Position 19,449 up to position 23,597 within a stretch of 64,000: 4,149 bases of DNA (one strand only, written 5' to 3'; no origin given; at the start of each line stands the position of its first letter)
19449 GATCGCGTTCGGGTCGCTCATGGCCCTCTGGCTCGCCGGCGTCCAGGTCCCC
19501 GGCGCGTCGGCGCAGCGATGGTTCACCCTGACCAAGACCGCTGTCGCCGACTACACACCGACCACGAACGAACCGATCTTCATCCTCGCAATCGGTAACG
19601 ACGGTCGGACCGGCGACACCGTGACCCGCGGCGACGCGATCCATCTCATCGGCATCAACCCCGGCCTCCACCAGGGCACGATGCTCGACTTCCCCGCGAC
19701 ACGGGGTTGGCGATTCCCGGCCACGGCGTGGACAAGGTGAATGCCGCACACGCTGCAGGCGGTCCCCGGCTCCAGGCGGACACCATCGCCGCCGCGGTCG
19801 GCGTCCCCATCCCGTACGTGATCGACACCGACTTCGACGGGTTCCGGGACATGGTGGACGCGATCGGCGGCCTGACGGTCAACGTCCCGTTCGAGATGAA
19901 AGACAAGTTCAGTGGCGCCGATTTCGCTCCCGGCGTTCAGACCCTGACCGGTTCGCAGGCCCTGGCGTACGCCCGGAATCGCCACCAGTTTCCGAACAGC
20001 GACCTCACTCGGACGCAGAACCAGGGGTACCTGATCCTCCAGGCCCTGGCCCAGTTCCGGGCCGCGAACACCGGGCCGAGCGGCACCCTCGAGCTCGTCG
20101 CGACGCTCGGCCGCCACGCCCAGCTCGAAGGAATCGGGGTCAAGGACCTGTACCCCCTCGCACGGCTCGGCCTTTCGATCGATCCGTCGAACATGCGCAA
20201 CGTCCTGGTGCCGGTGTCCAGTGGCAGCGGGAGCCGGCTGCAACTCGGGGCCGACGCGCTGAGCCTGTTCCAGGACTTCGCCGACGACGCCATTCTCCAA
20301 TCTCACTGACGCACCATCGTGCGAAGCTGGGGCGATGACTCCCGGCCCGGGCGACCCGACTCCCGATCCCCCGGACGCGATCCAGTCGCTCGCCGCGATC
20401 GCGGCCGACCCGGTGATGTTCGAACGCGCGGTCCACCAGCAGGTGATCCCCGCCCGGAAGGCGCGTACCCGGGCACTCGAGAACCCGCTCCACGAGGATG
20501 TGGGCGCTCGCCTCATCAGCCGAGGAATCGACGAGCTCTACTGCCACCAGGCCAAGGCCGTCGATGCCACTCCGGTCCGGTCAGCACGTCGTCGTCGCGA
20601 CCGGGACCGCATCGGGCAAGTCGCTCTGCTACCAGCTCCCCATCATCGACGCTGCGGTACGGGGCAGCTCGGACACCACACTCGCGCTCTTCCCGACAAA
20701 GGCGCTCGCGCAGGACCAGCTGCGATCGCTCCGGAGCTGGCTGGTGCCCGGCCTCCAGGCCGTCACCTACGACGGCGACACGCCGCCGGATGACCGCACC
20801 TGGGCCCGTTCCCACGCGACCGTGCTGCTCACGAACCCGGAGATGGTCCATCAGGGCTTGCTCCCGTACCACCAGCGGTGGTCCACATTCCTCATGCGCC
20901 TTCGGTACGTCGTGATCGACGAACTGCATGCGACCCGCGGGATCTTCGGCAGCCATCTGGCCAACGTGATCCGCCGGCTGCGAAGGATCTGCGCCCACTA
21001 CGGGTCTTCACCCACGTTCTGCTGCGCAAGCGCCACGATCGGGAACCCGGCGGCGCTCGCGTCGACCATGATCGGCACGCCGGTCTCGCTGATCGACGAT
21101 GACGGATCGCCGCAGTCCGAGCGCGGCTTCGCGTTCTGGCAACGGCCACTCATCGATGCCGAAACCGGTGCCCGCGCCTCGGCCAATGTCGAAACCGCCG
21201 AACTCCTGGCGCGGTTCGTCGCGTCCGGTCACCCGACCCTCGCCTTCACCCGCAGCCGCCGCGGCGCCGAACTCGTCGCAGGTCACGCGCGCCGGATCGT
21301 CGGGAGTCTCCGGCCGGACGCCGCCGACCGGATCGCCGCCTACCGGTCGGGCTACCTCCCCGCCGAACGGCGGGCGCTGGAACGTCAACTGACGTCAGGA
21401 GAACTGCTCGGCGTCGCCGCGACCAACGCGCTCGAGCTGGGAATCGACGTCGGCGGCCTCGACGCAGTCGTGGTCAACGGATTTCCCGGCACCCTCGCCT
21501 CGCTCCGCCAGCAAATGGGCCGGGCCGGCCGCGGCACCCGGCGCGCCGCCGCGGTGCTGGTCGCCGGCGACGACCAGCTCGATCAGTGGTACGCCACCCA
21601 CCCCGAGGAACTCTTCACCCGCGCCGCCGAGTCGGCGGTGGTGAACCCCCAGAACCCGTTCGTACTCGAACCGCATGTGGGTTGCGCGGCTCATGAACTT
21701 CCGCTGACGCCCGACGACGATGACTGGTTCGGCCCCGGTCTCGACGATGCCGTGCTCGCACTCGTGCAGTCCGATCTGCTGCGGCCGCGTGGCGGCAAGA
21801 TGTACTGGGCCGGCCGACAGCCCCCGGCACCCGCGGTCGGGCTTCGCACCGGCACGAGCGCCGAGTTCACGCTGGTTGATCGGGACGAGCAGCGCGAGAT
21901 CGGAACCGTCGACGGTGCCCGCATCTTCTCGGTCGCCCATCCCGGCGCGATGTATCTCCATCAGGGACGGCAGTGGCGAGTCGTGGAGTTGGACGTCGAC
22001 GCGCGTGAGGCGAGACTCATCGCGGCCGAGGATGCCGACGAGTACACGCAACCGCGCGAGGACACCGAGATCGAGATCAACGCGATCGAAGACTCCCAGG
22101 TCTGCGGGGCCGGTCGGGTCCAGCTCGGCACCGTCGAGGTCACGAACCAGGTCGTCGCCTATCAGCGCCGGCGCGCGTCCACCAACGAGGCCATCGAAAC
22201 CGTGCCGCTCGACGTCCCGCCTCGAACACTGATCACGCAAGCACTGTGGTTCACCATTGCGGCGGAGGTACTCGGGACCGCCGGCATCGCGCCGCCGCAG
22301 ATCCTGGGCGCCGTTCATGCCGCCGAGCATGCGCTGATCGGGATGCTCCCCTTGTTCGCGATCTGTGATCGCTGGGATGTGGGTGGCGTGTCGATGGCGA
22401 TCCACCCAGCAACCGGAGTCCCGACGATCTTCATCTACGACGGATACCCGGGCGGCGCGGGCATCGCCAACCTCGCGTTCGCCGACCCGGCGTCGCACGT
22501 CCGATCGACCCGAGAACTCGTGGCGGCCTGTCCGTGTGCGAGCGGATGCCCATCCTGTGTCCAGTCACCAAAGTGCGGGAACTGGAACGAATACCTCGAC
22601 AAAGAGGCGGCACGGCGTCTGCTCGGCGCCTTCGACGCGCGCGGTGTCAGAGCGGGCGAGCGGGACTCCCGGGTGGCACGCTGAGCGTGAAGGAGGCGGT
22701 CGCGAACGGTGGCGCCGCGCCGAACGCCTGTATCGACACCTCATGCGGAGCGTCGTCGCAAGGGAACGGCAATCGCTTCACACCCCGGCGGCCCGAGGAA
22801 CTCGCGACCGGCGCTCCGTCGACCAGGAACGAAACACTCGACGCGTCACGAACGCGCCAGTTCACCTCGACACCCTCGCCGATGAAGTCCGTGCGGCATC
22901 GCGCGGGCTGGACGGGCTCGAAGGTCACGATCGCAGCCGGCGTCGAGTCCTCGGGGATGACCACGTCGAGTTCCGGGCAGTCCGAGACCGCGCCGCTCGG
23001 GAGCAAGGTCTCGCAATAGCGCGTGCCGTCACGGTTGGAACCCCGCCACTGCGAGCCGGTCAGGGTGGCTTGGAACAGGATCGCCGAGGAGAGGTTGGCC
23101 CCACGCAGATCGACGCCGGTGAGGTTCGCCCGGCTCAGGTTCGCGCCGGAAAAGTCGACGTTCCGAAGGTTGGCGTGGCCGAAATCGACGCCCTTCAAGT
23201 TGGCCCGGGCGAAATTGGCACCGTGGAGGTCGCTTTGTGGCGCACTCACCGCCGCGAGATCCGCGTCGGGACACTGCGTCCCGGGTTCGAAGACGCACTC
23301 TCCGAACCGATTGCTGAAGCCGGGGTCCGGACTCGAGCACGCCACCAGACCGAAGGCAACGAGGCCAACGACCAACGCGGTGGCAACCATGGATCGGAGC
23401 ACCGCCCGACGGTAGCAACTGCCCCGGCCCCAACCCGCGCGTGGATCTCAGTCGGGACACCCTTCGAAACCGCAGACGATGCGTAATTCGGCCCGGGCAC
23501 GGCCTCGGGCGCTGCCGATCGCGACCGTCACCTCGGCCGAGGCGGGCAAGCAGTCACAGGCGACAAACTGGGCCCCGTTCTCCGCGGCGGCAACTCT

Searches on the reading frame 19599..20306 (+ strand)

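Call 34: search_protein_families(library=pfam, proteins=[window:19599-20306:+], max_evalue=0.0001)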
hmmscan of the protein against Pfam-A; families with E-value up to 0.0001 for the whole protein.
window:19599-20306:+ (236 aa): 1 family
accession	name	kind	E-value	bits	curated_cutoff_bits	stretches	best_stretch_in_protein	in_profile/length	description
PF03816.19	LytR_cpsA_psr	-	5.9e-30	104.9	24.6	1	31-150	22-145/150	LytR_cpsA_psr family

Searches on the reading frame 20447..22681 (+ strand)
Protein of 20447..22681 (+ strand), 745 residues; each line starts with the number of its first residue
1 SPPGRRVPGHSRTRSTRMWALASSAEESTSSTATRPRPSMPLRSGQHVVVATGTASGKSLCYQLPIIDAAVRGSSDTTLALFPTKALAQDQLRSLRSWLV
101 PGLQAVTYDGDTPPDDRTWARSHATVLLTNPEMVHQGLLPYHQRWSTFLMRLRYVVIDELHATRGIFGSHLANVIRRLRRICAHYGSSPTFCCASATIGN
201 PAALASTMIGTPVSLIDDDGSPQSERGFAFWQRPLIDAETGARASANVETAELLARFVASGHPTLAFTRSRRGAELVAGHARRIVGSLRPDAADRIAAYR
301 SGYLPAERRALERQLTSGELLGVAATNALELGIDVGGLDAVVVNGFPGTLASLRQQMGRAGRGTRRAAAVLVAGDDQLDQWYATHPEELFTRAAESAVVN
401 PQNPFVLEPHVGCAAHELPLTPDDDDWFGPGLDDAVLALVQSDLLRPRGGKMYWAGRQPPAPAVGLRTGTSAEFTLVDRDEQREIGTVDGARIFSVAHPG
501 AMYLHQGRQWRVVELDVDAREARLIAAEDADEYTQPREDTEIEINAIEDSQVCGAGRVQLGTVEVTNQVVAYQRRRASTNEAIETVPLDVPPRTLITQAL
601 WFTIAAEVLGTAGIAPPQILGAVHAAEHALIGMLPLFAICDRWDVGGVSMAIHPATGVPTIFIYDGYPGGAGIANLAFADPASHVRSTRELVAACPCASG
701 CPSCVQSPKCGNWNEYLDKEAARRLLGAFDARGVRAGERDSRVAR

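Call 34: search_protein_families(library=pfam, proteins=[window:20447-22681:+], max_evalue=0.0001)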
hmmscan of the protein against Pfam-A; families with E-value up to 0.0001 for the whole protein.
window:20447-22681:+ (745 aa): 4 families
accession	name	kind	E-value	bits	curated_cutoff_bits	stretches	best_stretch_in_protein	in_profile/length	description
PF00270.35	DEAD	-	2.6e-25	89.5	26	1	42-199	11-161/167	DEAD/DEAH box helicase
PF09369.15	MZB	-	4.1e-22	79.1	24.2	1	626-705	1-80/80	MrfA Zn-binding domain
PF22982.3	WHD_HRQ1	-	1.5e-12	48.8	27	1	399-467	1-68/70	ATP-dependent helicase HRQ1, winged helix domain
PF00271.37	Helicase_C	-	6.6e-12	46.1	23.5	1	253-362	5-108/110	Helicase conserved C-terminal domain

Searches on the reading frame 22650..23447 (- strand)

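Call 46: search_protein_families(library=pfam, proteins=[window:22650-23447:-], max_evalue=0.0001)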
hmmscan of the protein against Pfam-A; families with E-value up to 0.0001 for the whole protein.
window:22650-23447:- (266 aa): 3 families
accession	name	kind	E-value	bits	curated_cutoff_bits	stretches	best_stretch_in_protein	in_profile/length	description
PF00805.28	Pentapeptide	-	5e-19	67.9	20.2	2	92-131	1-40/40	Pentapeptide repeats (8 copies)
PF13599.13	Pentapeptide_4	-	3.7e-10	40.2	38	1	47-119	7-78/78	Pentapeptide repeat region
PF13576.12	Pentapeptide_3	-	3.1e-07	30.9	27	1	73-107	11-47/48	Pentapeptide repeats (9 copies)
